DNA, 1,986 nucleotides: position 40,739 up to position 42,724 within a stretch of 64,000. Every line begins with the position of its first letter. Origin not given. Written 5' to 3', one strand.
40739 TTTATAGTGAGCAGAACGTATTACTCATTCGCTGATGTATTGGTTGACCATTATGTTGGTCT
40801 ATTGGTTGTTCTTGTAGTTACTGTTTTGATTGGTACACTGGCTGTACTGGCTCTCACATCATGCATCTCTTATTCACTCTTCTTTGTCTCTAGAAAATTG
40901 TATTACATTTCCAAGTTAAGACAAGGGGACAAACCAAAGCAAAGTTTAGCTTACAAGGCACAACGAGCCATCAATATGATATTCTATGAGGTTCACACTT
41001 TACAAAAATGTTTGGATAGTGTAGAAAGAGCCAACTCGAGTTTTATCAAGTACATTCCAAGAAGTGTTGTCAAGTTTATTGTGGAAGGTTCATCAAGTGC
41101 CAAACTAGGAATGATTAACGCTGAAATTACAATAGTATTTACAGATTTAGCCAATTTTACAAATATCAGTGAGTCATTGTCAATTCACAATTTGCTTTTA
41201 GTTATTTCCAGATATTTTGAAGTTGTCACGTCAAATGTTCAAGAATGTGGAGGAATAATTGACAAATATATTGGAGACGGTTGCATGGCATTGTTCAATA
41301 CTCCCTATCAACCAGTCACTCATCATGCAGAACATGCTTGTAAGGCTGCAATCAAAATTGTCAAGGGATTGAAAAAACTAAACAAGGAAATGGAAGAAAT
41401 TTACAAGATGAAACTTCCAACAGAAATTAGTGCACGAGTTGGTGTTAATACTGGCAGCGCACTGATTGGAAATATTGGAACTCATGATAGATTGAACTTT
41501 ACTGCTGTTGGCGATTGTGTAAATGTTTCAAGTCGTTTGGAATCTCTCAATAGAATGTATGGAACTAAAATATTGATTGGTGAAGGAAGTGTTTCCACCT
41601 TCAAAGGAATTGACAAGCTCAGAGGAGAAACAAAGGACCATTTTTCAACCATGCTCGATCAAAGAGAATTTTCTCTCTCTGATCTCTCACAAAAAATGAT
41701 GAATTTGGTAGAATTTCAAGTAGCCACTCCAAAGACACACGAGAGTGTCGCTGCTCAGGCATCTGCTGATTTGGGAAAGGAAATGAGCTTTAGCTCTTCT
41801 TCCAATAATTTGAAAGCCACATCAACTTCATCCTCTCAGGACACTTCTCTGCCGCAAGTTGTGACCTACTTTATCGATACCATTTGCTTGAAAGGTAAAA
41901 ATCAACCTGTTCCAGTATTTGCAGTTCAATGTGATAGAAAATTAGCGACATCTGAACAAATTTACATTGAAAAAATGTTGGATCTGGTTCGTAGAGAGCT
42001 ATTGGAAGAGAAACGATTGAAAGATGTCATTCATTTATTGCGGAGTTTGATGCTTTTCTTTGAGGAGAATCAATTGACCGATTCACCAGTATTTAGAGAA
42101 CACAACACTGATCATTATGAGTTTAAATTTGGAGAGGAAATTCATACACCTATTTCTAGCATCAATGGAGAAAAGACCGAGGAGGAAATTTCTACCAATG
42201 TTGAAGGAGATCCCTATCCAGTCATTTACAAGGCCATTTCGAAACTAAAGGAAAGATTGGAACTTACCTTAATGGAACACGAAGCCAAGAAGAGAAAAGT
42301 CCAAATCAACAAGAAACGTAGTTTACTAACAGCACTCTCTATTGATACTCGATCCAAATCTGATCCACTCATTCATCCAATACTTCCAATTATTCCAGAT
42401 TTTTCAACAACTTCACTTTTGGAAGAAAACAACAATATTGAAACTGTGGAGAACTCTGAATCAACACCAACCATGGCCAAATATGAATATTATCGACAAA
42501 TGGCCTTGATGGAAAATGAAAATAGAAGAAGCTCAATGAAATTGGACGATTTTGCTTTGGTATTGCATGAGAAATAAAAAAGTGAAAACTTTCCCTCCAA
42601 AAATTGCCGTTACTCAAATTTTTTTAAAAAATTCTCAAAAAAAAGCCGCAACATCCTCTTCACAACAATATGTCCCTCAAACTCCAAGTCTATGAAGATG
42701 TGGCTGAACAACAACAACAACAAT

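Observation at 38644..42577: Receptor-type nucleotidyl cyclase with a large extracytoplasmic sensor-like domain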

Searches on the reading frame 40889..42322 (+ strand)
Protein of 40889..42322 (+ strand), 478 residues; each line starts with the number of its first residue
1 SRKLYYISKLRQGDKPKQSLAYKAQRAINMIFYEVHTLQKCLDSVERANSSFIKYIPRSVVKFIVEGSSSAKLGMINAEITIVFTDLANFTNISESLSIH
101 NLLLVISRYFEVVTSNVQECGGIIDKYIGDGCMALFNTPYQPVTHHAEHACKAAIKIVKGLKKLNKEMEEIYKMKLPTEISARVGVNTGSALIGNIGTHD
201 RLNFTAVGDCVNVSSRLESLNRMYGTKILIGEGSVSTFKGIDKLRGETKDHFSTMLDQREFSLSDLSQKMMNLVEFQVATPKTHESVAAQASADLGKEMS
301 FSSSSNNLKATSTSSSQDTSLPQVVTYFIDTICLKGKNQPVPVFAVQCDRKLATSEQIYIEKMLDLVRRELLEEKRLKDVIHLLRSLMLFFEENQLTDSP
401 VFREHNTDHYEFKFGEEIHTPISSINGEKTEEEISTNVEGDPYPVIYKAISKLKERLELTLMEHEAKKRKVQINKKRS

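Call 65: predict_structure(alignment_id=A3)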
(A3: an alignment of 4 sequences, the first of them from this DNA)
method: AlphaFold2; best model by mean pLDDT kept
length: 478 residues; sequences in the alignment: 4
mean_pLDDT: 38.5   pTM: 0.31
mean pLDDT of the five models: 38.5, 37.8, 37.6, 37.6, 37.1
residues with pLDDT >= 90: 0; 70-90: 25; 50-70: 87; < 50: 366
segments of 3 or more residues with pLDDT < 50: 1-18, 37-151, 153-155, 171-263, 273-353, 396-441
pLDDT, mean of each block of 10 residues (from residue 1): 35 42 56 50 33 28 30 24 28 28 35 38 29 26 38 50 54 37 28 21 22 29 26 25 33 41 51 45 30 27 24 25 32 28 34 54 58 58 77 53 35 26 27 29 57 69 72 58
secondary structure, 60 per line:
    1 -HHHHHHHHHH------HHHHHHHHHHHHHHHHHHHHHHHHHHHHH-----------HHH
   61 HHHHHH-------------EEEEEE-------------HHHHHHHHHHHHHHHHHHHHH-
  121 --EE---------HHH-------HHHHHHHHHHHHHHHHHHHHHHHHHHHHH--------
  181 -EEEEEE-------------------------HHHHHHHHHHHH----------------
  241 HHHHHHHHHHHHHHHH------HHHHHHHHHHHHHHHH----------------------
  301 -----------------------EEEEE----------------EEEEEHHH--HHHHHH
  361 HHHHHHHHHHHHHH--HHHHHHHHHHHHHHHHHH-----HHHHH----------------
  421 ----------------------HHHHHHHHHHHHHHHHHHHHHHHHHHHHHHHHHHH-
elements in order: H2-11 H18-46 H58-66 E80-85 H99-119 H144-172 E182-187 H213-224 H241-256 H263-278 E324-328 E345-349 H355-374 H377-394 H400-404 H443-477

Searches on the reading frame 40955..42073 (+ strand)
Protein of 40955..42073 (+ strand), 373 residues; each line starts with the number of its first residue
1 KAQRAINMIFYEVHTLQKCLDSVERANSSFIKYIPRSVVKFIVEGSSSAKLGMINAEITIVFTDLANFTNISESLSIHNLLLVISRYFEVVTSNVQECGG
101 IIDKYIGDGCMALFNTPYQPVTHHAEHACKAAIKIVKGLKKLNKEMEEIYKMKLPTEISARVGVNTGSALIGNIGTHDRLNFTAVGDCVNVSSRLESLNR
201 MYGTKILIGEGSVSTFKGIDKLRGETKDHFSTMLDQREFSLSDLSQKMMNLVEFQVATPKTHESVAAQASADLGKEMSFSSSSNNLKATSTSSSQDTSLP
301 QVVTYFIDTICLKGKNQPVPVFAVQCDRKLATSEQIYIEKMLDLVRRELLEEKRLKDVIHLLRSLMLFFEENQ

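Call 29: search_solved_structures(query=window:40955-42073:+, max_evalue=0.001, show_alignments=4)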
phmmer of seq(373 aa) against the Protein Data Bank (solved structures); distinct sequences matched with E-value up to 0.001: 38.
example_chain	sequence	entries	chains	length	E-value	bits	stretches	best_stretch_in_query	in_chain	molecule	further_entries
6fht_A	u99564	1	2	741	1.4e-21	80.4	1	22-199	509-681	Bacteriophytochrome,Adenylate cyclase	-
3r5g_A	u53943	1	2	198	8.7e-20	74.5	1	56-222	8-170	CyaB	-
5mbj_A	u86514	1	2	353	1.3e-19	73.9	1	14-202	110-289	Beta subunit of photoactivated adenylyl cyclase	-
5m27_A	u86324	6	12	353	1.8e-19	73.5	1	14-202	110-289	Beta subunit of photoactivated adenylyl cyclase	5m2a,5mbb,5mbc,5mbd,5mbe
5mbk_A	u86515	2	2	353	1.8e-19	73.5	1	14-202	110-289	Beta subunit of photoactivated adenylyl cyclase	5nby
5x4t_A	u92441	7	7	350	1.8e-18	70.2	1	16-207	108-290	Photoactivated adenylyl cyclase | Family 3 adenylate cyclase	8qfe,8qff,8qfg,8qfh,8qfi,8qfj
9f1z_A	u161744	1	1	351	1.8e-18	70.1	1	16-207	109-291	Family 3 adenylate cyclase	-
5x4u_A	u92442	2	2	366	2e-18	70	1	16-207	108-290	Photoactivated adenylyl cyclase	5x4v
4yus_A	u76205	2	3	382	2.2e-18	69.9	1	16-207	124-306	Family 3 adenylate cyclase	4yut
1wc1_A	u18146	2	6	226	2.3e-18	69.9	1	58-198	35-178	ADENYLATE CYCLASE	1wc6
1wc0_A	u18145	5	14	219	2.3e-18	69.8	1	58-198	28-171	ADENYLATE CYCLASE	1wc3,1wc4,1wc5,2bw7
9f1w_A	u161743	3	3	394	2.4e-18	69.8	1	16-207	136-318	Family 3 adenylate cyclase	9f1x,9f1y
2w01_A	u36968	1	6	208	3.3e-18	69.3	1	50-205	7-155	ADENYLATE CYCLASE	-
5mbh_A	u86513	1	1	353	8.3e-18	68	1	14-202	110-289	Beta subunit of photoactivated adenylyl cyclase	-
5mbg_A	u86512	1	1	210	7.9e-17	64.8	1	57-202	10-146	Beta subunit of photoactivated adenylyl cyclase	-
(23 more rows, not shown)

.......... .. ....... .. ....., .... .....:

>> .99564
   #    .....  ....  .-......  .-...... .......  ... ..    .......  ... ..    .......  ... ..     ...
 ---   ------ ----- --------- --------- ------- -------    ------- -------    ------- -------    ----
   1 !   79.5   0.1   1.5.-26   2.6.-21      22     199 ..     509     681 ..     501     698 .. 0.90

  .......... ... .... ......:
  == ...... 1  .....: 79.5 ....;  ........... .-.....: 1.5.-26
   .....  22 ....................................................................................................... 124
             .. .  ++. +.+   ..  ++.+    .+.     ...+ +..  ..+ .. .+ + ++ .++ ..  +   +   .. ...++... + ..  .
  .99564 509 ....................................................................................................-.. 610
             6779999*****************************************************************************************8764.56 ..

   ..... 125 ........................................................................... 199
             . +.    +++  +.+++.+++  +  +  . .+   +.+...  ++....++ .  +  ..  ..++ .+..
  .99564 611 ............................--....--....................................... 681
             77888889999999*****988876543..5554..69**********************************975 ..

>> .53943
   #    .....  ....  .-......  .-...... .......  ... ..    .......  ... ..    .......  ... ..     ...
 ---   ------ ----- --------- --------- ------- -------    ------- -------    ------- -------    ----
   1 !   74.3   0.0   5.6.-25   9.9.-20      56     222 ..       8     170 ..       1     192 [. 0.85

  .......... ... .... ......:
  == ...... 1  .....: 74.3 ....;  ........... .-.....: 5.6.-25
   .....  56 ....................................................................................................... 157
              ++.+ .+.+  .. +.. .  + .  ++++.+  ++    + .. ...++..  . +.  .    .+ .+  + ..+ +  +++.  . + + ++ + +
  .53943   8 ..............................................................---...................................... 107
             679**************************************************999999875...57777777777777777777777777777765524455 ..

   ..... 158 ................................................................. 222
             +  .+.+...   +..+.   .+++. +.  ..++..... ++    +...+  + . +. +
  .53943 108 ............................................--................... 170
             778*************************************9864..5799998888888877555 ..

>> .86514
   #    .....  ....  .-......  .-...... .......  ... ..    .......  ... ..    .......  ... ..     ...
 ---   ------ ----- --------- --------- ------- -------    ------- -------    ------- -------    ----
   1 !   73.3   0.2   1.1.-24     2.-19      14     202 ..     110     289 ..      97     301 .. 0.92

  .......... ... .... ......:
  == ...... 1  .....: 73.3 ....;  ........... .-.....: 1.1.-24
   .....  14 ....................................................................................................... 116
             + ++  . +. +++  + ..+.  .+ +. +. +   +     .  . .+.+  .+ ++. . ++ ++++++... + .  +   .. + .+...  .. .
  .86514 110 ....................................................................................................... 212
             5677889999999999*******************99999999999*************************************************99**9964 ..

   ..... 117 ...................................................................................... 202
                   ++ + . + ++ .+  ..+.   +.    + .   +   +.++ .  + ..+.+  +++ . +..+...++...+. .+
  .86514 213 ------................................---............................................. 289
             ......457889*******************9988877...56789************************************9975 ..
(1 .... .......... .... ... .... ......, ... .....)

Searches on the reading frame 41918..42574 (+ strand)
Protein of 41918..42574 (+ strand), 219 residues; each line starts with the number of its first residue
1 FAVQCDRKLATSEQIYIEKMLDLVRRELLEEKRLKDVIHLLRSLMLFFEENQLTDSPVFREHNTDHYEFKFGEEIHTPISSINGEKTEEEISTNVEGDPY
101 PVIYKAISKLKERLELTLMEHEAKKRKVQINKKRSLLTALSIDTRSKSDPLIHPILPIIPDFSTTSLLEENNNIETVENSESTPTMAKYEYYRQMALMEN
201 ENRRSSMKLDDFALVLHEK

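Call 9: search_protein_families(library=pfam, proteins=[window:41918-42574:+], max_evalue=10)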
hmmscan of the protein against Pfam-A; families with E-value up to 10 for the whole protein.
seq(219 aa): 0 families
